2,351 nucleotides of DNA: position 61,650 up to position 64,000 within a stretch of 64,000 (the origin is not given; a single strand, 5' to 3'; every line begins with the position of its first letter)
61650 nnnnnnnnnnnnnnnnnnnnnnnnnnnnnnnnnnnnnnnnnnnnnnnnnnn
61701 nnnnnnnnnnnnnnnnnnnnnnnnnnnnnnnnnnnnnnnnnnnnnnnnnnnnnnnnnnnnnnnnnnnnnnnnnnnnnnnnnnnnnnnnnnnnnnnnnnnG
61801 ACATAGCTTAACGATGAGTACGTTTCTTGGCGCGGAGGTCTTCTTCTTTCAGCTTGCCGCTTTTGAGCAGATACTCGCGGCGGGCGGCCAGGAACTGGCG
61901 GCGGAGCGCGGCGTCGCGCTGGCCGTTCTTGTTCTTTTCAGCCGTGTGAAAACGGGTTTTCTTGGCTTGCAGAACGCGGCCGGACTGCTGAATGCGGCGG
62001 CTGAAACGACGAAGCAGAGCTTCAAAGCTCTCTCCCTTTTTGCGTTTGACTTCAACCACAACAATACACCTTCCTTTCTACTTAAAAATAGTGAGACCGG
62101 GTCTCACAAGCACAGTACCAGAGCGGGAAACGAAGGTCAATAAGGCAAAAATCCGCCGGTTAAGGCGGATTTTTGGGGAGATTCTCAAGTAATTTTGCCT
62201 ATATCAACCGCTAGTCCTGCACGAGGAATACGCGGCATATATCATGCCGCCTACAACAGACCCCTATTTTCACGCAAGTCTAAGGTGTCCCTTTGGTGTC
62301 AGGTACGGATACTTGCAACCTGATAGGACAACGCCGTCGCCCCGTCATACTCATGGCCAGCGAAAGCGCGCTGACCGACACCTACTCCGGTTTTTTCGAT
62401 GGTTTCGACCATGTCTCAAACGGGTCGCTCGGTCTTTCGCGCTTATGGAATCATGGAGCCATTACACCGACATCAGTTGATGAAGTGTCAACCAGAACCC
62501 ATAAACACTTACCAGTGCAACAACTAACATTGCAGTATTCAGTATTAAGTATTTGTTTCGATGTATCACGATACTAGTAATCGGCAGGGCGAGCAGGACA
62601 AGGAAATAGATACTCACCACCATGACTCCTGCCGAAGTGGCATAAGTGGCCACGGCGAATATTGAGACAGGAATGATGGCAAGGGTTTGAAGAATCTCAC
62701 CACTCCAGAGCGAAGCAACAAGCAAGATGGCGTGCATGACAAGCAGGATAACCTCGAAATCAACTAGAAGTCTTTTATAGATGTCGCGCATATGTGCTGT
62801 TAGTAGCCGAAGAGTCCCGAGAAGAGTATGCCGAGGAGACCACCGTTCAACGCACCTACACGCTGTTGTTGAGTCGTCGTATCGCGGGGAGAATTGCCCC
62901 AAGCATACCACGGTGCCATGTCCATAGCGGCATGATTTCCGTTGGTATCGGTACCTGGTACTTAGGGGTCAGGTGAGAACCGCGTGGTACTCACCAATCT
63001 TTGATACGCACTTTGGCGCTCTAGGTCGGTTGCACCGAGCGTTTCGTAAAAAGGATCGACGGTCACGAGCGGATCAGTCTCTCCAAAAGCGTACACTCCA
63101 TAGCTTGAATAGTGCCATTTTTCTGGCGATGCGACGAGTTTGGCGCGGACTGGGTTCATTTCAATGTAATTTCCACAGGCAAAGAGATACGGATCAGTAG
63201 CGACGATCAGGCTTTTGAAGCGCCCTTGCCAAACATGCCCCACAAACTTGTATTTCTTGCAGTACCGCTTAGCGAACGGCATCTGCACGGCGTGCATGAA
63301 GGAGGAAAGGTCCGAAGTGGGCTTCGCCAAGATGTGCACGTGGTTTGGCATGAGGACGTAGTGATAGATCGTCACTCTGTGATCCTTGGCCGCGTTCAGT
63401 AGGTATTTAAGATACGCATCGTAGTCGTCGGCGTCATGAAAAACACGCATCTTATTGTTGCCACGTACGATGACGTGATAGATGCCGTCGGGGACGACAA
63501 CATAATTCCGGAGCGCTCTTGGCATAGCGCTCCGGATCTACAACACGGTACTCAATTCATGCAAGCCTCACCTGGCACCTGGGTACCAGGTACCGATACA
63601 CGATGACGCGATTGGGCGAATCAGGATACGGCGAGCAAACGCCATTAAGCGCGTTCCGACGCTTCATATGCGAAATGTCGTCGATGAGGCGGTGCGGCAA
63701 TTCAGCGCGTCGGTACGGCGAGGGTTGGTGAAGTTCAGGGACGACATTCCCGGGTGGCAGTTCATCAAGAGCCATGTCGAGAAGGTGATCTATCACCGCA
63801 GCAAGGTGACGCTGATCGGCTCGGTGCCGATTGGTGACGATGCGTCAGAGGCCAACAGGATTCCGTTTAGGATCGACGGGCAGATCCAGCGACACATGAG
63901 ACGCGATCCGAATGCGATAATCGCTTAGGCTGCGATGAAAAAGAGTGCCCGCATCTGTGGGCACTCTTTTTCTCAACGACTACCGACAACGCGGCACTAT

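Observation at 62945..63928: IS200/RAYT-type element with terminal inverted repeats in a low-GC patch, next to a possible disrupted gene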

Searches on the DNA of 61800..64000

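Call 59: search_rna_families(source=window, start=61800, end=64000, threshold=evalue, max_evalue=0.1)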
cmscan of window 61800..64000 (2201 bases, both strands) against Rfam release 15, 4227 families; matches with E-value up to 0.1: 1.
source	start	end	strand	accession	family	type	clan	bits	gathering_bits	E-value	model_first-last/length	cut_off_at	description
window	62139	62240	-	RF01772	rnk_pseudo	Cis-reg; leader;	-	30.5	55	0.012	1-108/108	no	Pseudomonas rnk leader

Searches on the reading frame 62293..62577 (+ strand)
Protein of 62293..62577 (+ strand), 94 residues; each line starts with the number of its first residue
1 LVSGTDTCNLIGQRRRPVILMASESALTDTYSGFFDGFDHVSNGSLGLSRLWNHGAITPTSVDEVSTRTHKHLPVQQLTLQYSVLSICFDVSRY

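Call 7: search_protein_families(library=pfam, proteins=[window:62293-62577:+], max_evalue=0.1)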
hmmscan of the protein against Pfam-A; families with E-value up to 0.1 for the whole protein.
window:62293-62577:+ (94 aa): 1 family
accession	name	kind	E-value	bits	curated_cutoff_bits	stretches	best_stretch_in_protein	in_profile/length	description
PF23104.1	Zf-C2H2_ZNF451_6th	-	0.046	14.2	27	1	62-72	12-22/25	Sixth Zinc fingers C2H2 type, ZNF451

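Call 10: search_protein_families(library=ncbifam, proteins=[window:62293-62577:+], max_evalue=0.1)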
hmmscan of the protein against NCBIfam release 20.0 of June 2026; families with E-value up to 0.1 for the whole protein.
window:62293-62577:+ (94 aa): 0 families

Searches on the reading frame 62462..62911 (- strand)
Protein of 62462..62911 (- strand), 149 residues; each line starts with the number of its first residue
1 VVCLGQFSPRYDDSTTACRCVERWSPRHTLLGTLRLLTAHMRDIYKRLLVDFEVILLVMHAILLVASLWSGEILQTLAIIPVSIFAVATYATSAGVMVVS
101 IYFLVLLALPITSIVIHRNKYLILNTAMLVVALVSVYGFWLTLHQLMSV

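Call 7: search_protein_families(library=pfam, proteins=[window:62462-62911:-], max_evalue=0.1)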
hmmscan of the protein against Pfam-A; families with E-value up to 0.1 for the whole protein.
window:62462-62911:- (149 aa): 0 families

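Call 10: search_protein_families(library=ncbifam, proteins=[window:62462-62911:-], max_evalue=0.1)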
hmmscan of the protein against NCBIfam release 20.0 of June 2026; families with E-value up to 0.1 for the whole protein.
window:62462-62911:- (149 aa): 0 families

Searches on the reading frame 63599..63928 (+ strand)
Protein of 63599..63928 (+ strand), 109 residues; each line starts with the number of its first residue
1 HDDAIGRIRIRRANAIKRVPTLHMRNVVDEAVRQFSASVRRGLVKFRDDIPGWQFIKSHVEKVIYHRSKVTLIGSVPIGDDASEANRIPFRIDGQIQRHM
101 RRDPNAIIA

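Call 10: search_protein_families(library=ncbifam, proteins=[window:63599-63928:+], max_evalue=0.1)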
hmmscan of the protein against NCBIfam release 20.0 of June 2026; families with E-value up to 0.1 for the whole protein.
window:63599-63928:+ (109 aa): 0 families

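Call 14: find_homologous_proteins(query=window:63599-63928:+, max_evalue=0.01)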
Query window:63599-63928:+ (109 aa): 1 proteins with E <= 0.01 among 3 candidates.
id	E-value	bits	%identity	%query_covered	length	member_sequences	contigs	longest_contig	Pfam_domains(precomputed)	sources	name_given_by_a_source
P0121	4.3e-49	183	100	79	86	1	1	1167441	-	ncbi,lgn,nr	ncbi:MAG: hypothetical protein QY323_02990 [Patescibacteria group bacterium]|nr:MAG: hypothetical pr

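Call 20: search_protein_representatives(protein=window:63599-63928:+)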
Query: 109 residues. Proteins with E-value up to 0.001 (for the whole library): 138; up to 1e-10: 4; up to 1e-30: 0. The best 138 are listed.
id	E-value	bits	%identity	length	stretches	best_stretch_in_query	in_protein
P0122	1.9e-30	121.3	70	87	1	24-109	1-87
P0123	9.3e-17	77.3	44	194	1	7-100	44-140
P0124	9.4e-13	64.4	42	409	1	2-98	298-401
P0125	8.9e-12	61.3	38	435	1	7-97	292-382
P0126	2.3e-10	56.7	43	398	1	6-98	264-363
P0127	4.6e-10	55.8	41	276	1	18-103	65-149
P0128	6.1e-10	55.4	40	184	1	2-78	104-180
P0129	1.1e-09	54.6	37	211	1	1-101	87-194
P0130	1.3e-09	54.4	38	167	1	2-98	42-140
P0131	2.5e-09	53.4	44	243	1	22-102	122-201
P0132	3.8e-09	52.9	35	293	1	12-100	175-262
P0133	4.3e-09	52.7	46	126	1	26-98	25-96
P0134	4.9e-09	52.5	38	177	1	14-102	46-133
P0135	5.6e-09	52.3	38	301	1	6-102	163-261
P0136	6.3e-09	52.2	31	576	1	3-99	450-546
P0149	5.7e-08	49.1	32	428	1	2-98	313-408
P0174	1.8e-06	44.3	31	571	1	3-99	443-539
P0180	2.5e-06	43.8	34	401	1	4-97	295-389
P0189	6.7e-06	42.4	42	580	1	20-98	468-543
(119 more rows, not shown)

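Call 21: search_protein_families(library=pfam, proteins=[P0124, P0125, P0126, P0136, P0174, P0189, P0149, P0123, P0180], max_evalue=0.001)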
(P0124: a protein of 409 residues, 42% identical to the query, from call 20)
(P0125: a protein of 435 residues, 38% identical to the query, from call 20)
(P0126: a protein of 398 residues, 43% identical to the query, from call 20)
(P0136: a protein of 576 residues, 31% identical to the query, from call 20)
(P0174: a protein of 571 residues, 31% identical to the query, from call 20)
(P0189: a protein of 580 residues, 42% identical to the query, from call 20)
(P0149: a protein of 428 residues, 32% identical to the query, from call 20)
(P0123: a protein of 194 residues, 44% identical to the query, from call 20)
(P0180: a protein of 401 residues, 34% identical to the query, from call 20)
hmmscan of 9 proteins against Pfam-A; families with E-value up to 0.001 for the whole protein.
P0124 (409 aa): 2 families
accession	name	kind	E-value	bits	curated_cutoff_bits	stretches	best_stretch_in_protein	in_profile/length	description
PF07508.19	Recombinase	-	7.5e-10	39.4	21.1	1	26-133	7-101/102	Recombinase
PF13408.12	Zn_ribbon_recom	-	5.4e-07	30.3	25.3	1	146-227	1-57/58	Recombinase zinc beta ribbon domain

P0125 (435 aa): 2 families
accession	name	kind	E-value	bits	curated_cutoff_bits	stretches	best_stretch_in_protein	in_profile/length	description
PF07508.19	Recombinase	-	4.2e-20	72.3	21.1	1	16-128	2-101/102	Recombinase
PF13408.12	Zn_ribbon_recom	-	2.3e-06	28.3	25.3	1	141-216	1-57/58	Recombinase zinc beta ribbon domain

P0126 (398 aa): 2 families
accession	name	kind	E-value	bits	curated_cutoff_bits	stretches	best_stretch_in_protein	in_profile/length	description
PF07508.19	Recombinase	-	3.1e-15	56.7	21.1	1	1-102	13-102/102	Recombinase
PF13408.12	Zn_ribbon_recom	-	3.7e-08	34.1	25.3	1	114-190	1-58/58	Recombinase zinc beta ribbon domain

P0136 (576 aa): 3 families
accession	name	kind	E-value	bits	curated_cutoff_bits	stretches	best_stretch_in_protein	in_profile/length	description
PF00239.26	Resolvase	-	5.7e-26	91.8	23.3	1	4-149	1-144/145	Resolvase, N terminal domain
PF07508.19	Recombinase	-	8.1e-17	61.8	21.1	1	178-290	2-101/102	Recombinase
PF13408.12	Zn_ribbon_recom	-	6.3e-07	30.1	25.3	1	303-376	1-55/58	Recombinase zinc beta ribbon domain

P0174 (571 aa): 3 families
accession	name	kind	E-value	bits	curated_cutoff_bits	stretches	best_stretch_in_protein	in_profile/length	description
PF00239.26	Resolvase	-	1.3e-26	93.9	23.3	1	4-149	1-144/145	Resolvase, N terminal domain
PF07508.19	Recombinase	-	1.1e-18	67.8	21.1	1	179-285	3-102/102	Recombinase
PF13408.12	Zn_ribbon_recom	-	2.4e-06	28.2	25.3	1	297-372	1-57/58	Recombinase zinc beta ribbon domain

P0189 (580 aa): 3 families
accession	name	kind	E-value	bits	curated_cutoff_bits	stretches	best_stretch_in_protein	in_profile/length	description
PF00239.26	Resolvase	-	6.3e-25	88.4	23.3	1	4-149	1-144/145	Resolvase, N terminal domain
PF07508.19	Recombinase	-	4.5e-19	69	21.1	1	177-291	1-101/102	Recombinase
PF13408.12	Zn_ribbon_recom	-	1.3e-05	25.9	25.3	1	304-380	1-58/58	Recombinase zinc beta ribbon domain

P0149 (428 aa): 2 families
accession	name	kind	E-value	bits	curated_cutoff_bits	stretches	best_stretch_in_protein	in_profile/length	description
PF07508.19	Recombinase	-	1.3e-18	67.5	21.1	1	35-148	1-102/102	Recombinase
PF13408.12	Zn_ribbon_recom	-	9.5e-07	29.5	25.3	1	160-240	1-55/58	Recombinase zinc beta ribbon domain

P0123 (194 aa): 0 families

P0180 (401 aa): 2 families
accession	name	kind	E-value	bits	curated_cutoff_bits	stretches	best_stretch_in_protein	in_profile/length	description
PF07508.19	Recombinase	-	1.5e-17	64.1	21.1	1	29-134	3-101/102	Recombinase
PF13408.12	Zn_ribbon_recom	-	1.5e-07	32.1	25.3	1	147-223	1-58/58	Recombinase zinc beta ribbon domain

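Call 23: find_encoding_contigs(protein=P0122, flank=6000, max_places=4)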
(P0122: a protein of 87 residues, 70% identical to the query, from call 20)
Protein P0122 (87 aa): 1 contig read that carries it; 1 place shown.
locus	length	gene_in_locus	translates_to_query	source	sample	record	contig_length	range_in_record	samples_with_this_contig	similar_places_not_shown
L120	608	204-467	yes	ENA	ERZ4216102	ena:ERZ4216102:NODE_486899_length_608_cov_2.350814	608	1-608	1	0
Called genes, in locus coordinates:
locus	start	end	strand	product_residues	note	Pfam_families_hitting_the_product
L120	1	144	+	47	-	?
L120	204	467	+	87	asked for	-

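Call 46: find_encoding_contigs(protein=P0121, flank=10000, max_places=4)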
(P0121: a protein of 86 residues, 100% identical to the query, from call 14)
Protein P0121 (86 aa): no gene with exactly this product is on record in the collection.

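Call 60: search_protein_families(library=phrogs, proteins=[window:63599-63928:+], max_evalue=0.01)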
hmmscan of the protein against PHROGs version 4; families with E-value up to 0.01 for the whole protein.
window:63599-63928:+ (109 aa): 0 families

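Call 70: find_encoding_contigs(protein=P0123, flank=5000, max_places=4)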
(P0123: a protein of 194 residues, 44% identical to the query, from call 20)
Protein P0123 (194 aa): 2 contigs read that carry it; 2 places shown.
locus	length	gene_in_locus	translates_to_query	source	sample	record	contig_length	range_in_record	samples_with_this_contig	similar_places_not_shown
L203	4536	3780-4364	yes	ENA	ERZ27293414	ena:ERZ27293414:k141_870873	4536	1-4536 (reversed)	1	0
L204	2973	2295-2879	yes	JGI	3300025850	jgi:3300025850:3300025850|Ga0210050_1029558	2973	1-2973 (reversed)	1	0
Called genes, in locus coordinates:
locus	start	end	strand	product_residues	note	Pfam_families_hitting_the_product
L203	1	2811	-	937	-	?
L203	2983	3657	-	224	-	PF01797:Y1_Tnp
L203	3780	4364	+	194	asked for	-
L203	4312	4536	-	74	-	?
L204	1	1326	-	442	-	?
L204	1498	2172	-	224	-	PF01797:Y1_Tnp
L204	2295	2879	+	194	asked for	-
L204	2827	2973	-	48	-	?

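Call 71: find_encoding_contigs(protein=P0133, flank=5000, max_places=4)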
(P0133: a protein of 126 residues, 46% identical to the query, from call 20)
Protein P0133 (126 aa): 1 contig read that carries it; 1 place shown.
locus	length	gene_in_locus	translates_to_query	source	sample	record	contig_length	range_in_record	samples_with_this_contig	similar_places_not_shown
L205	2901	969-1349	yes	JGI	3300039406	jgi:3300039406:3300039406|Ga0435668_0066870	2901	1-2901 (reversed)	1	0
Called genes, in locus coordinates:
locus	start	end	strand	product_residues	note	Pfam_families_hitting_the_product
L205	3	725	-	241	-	?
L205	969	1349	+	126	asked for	-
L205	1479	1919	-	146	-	PF07366:SnoaL, PF12680:SnoaL_2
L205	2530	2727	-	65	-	-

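Call 72: search_protein_families(library=pfam, proteins=[L203:2983-3657:-, L205:3-725:-, L203:3780-4364:+, L205:969-1349:+], max_evalue=0.01)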
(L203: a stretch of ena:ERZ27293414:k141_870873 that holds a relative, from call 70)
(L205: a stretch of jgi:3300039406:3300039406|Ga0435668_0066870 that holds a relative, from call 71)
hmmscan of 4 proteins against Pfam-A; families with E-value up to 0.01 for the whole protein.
L203:2983-3657:- (224 aa): 1 family
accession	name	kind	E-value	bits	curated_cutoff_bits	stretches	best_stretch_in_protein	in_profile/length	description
PF01797.21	Y1_Tnp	-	1.4e-15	57.9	23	1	11-126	4-121/121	Transposase IS200 like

L205:3-725:- (241 aa): 2 families
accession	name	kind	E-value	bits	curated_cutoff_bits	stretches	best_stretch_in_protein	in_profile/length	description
PF08450.18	SGL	-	9.5e-18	65.1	26.3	1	90-241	1-141/246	SMP-30/Gluconolactonase/LRE-like region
PF10518.14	TAT_signal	-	0.001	19.3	22.7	1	21-40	2-21/21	TAT (twin-arginine translocation) pathway signal sequence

L203:3780-4364:+ (194 aa): 0 families

L205:969-1349:+ (126 aa): 0 families

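Call 76: find_encoding_contigs(protein=P0125, flank=4000, max_places=5)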
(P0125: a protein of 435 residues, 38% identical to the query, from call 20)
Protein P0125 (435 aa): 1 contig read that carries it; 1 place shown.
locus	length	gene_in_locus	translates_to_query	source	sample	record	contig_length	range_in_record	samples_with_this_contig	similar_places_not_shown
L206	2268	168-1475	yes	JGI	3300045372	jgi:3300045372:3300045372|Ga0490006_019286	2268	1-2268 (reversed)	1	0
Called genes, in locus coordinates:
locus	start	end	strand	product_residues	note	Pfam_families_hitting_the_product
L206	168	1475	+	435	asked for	PF07508:Recombinase, PF13408:Zn_ribbon_recom (weak)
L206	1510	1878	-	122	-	-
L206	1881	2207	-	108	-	-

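Call 77: find_encoding_contigs(protein=P0124, flank=4000, max_places=5)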
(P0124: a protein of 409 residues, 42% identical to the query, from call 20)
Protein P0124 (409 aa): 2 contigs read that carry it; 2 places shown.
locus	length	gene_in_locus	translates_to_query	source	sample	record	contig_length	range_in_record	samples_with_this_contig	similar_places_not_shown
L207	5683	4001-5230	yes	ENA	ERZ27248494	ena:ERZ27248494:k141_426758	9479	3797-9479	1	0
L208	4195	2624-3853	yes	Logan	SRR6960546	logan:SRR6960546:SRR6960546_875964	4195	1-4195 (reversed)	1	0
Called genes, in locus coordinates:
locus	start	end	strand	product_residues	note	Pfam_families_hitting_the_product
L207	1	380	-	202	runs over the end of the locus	PF04138:GtrA_DPMS_TM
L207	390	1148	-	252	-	PF04402:SIMPL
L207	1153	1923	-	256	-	PF00121:TIM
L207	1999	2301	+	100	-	-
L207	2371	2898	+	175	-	-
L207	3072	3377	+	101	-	-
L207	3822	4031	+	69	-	-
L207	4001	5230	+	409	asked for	PF07508:Recombinase, PF13408:Zn_ribbon_recom (weak)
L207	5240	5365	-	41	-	-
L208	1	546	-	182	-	?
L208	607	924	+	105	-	-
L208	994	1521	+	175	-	-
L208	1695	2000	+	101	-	-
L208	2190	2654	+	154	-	-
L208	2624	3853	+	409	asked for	PF07508:Recombinase, PF13408:Zn_ribbon_recom (weak)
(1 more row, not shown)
